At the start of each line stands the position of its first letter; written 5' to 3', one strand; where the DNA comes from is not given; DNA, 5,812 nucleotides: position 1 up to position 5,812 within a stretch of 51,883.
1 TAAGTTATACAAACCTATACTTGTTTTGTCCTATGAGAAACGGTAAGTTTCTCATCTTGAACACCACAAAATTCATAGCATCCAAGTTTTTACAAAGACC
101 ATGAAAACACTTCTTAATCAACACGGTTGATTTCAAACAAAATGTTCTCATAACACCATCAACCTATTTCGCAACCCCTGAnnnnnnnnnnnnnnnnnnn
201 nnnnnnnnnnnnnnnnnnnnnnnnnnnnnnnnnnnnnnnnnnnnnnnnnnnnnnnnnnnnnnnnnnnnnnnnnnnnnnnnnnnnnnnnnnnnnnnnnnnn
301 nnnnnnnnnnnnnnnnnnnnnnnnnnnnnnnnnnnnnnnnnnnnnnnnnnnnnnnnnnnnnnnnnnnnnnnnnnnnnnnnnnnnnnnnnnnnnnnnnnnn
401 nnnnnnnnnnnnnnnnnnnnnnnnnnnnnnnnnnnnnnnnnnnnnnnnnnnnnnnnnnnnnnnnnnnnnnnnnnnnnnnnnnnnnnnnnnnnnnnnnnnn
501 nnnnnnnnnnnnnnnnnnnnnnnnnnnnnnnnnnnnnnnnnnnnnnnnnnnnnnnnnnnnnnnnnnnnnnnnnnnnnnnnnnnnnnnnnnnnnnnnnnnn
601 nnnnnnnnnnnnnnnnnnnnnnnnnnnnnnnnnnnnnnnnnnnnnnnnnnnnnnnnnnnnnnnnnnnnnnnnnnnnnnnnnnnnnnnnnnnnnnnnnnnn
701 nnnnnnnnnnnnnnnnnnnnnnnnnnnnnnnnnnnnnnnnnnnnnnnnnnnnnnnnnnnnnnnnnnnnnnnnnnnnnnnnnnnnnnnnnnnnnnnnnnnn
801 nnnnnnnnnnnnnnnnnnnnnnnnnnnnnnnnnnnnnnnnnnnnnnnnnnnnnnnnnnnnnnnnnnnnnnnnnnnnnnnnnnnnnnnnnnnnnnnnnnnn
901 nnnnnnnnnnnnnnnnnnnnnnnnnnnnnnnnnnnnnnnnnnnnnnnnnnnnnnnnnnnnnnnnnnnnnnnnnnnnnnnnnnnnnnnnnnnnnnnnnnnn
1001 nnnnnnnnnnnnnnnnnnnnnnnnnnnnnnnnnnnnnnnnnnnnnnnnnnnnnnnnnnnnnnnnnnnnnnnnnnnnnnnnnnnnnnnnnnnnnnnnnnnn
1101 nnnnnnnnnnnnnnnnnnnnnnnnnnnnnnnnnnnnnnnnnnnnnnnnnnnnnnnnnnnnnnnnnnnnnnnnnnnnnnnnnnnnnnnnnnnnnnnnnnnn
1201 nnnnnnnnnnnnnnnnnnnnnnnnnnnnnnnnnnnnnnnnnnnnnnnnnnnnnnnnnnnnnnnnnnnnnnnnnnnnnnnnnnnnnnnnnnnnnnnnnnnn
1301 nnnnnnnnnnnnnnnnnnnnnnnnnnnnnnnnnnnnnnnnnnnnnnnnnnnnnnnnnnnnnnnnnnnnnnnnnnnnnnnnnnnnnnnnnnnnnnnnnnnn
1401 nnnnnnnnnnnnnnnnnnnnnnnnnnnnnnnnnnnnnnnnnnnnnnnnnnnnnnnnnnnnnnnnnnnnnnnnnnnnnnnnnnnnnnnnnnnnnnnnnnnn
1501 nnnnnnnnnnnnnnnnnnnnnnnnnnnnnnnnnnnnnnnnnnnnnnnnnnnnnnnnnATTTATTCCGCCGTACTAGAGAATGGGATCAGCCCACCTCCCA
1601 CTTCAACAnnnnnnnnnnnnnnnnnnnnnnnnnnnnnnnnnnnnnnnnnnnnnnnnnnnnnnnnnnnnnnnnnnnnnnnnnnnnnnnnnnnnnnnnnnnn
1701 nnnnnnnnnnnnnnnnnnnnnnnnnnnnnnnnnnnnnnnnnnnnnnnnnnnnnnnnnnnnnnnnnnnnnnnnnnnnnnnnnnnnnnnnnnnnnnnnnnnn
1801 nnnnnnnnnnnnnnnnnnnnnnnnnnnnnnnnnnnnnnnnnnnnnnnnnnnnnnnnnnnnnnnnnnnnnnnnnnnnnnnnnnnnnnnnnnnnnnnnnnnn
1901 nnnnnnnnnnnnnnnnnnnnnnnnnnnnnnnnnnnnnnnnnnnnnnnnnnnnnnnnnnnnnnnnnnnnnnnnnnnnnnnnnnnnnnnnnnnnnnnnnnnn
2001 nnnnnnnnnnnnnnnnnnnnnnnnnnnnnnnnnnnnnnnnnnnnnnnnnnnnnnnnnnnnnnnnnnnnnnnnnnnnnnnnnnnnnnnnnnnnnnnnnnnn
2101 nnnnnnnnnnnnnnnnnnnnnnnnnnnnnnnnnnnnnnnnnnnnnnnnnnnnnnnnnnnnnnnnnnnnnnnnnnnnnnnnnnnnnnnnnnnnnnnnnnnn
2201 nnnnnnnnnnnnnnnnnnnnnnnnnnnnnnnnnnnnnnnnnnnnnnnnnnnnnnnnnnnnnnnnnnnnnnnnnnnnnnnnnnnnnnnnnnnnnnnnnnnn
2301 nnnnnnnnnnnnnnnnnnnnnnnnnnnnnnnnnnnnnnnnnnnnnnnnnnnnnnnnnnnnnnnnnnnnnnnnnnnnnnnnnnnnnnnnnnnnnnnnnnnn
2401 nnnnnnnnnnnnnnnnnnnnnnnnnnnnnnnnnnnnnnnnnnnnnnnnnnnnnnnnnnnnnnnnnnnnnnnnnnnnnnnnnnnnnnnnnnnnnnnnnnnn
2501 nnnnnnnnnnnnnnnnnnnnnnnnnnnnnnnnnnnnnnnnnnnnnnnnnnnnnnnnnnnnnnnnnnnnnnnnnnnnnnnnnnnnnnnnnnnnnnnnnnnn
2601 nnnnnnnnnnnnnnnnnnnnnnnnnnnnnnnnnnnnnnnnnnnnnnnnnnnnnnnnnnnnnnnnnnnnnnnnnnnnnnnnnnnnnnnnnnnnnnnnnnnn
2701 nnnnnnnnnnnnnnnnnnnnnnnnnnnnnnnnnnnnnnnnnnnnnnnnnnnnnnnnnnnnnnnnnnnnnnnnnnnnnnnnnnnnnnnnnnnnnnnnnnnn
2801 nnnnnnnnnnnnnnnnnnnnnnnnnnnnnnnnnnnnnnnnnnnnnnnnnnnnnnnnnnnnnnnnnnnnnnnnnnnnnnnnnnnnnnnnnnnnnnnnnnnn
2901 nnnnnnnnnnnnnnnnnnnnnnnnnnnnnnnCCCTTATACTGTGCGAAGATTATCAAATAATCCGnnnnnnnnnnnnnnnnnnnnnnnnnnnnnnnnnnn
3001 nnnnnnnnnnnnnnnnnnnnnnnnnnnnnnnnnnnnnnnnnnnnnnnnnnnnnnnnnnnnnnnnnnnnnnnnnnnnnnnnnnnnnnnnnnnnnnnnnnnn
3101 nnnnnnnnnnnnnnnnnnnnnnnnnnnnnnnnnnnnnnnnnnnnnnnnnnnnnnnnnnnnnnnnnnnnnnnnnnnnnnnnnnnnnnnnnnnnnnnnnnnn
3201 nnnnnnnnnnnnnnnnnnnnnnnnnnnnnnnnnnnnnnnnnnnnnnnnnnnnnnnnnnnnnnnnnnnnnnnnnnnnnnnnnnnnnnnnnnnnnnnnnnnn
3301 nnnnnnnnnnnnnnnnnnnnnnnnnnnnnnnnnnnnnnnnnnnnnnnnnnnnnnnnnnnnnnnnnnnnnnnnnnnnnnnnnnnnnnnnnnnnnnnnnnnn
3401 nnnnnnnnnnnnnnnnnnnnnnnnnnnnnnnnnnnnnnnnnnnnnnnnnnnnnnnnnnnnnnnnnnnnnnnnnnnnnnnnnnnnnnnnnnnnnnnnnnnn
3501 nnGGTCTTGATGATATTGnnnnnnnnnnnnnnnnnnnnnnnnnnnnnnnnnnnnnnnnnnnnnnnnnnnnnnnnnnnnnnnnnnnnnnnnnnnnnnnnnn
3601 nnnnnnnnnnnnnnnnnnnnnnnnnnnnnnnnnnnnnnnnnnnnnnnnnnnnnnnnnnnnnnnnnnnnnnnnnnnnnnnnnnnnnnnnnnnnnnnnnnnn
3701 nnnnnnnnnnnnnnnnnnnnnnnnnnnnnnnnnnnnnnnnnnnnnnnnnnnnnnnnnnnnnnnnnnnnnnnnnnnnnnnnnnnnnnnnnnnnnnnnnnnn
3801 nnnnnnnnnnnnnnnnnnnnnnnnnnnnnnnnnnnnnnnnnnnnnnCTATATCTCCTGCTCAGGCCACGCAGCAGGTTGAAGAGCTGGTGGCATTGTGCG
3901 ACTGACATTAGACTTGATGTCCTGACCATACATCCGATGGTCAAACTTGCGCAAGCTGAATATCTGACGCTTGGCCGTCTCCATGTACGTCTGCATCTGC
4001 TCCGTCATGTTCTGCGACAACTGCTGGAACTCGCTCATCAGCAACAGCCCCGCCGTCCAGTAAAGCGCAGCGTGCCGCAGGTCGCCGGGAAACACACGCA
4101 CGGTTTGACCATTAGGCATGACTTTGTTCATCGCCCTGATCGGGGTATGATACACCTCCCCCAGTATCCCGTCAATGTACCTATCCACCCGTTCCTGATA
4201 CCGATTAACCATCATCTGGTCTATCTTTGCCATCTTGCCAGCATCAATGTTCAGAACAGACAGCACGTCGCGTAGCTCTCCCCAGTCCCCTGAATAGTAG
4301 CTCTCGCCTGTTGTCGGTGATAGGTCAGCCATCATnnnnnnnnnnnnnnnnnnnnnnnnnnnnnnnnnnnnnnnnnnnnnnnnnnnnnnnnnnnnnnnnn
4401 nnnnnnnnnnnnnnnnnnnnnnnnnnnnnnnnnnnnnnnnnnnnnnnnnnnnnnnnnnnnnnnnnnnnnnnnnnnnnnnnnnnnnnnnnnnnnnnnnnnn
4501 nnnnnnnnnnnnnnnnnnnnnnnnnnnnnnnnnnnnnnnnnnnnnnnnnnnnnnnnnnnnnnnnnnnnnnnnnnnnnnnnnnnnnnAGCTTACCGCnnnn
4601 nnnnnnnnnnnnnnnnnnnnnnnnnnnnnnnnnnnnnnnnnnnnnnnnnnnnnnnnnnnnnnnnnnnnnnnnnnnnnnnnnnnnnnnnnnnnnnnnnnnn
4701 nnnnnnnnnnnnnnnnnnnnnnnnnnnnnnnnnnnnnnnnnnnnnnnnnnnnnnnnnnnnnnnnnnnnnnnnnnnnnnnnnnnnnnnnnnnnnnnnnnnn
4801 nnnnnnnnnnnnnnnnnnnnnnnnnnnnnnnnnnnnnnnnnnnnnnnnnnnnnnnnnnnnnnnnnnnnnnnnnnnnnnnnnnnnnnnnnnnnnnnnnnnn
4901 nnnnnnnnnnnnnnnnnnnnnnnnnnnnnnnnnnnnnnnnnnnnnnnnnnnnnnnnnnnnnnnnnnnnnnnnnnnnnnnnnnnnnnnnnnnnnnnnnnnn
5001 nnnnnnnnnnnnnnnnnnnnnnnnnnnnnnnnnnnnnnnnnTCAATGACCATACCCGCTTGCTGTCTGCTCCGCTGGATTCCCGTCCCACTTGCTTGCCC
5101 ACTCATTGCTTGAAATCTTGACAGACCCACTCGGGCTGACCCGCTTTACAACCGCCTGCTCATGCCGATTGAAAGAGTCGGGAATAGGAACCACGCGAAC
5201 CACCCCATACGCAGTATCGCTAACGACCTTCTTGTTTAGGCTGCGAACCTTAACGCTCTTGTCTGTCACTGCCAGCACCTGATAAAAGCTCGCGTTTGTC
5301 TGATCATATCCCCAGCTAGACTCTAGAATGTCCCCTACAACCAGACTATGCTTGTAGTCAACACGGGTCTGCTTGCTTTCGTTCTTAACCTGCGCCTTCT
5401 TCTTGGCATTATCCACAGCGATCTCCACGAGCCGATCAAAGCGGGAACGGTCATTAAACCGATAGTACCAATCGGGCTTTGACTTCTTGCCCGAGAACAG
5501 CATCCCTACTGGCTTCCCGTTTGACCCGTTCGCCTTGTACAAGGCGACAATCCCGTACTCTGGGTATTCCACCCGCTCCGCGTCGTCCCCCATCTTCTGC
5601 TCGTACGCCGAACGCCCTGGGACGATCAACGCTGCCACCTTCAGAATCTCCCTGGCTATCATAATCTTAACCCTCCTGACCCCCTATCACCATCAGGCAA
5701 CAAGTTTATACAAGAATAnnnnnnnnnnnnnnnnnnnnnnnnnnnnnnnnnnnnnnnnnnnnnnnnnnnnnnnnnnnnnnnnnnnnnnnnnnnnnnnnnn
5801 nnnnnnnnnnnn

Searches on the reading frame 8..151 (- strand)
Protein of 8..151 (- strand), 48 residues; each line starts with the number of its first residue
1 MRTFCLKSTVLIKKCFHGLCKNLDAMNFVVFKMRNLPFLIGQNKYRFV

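Call 75: find_homologous_proteins(query=window:8-151:-, max_evalue=10)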
Query seq(48 aa) (48 aa): 1 proteins with E <= 10 among 1 candidates.
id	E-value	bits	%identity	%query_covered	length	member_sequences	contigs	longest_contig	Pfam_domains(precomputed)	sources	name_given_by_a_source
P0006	3.2e-24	100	96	100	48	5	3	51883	-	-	-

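Call 76: find_encoding_contigs(protein=window:8-151:-, flank=4000, max_places=10)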
Protein window:8-151:- (48 aa): 5 contigs read that carry it; 5 places shown.
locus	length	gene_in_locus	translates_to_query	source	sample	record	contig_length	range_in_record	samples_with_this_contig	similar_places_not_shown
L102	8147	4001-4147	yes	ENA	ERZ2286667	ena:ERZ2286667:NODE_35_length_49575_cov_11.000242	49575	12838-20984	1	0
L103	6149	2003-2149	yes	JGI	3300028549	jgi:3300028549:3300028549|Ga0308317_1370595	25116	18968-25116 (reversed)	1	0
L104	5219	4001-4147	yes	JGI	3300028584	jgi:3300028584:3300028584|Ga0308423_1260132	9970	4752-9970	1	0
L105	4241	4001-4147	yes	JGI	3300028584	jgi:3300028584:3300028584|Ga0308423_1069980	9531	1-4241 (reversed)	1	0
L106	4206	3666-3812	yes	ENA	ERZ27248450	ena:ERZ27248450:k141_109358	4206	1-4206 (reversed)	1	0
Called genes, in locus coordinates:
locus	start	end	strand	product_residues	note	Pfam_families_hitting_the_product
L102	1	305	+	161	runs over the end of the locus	-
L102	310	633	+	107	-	-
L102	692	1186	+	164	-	-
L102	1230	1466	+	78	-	-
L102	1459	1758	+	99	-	-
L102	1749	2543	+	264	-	-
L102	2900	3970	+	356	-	-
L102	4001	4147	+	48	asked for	-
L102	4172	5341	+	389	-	-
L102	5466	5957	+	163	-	-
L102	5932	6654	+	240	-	-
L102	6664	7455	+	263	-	-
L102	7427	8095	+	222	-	-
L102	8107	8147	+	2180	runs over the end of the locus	-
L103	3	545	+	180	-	?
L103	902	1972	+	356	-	-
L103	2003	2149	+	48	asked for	-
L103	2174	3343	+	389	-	-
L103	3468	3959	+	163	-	-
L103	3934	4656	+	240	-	-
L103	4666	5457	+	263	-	-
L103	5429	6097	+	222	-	-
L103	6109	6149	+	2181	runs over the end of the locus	-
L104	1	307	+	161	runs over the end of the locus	-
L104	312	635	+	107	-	-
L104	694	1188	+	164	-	-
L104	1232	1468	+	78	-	-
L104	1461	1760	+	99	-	-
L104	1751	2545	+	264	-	-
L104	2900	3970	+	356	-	-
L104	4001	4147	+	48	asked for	-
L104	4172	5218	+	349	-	?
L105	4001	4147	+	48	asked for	-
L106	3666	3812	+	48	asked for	-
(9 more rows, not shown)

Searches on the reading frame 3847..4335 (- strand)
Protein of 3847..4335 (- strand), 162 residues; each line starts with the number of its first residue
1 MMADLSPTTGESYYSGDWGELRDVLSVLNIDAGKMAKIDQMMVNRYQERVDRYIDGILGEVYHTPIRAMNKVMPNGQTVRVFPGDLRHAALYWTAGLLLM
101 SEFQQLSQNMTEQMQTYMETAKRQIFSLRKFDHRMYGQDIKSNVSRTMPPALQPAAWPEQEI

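Call 15: search_protein_families(library=phrogs, proteins=[window:3847-4335:-], max_evalue=0.001)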
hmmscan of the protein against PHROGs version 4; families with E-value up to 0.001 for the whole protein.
window:3847-4335:- (162 aa): 0 families

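Call 32: find_encoding_contigs(protein=window:3850-4335:-, flank=10000, max_places=10)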
Protein window:3850-4335:- (162 aa): no gene with exactly this product is on record in the collection.

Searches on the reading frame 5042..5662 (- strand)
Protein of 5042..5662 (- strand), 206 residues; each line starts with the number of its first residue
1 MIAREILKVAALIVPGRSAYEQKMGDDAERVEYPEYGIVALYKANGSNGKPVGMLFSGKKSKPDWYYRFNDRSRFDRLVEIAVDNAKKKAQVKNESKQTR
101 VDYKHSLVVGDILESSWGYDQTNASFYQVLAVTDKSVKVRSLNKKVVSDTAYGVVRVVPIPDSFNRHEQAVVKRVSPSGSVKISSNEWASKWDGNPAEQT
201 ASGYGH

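Call 15: search_protein_families(library=phrogs, proteins=[window:5042-5662:-], max_evalue=0.001)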
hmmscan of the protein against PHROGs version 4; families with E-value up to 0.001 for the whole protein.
window:5042-5662:- (206 aa): 1 family
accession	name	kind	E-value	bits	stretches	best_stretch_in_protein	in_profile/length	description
phrog_37844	-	unknown function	1.3e-25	91.7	1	27-197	20-196/202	-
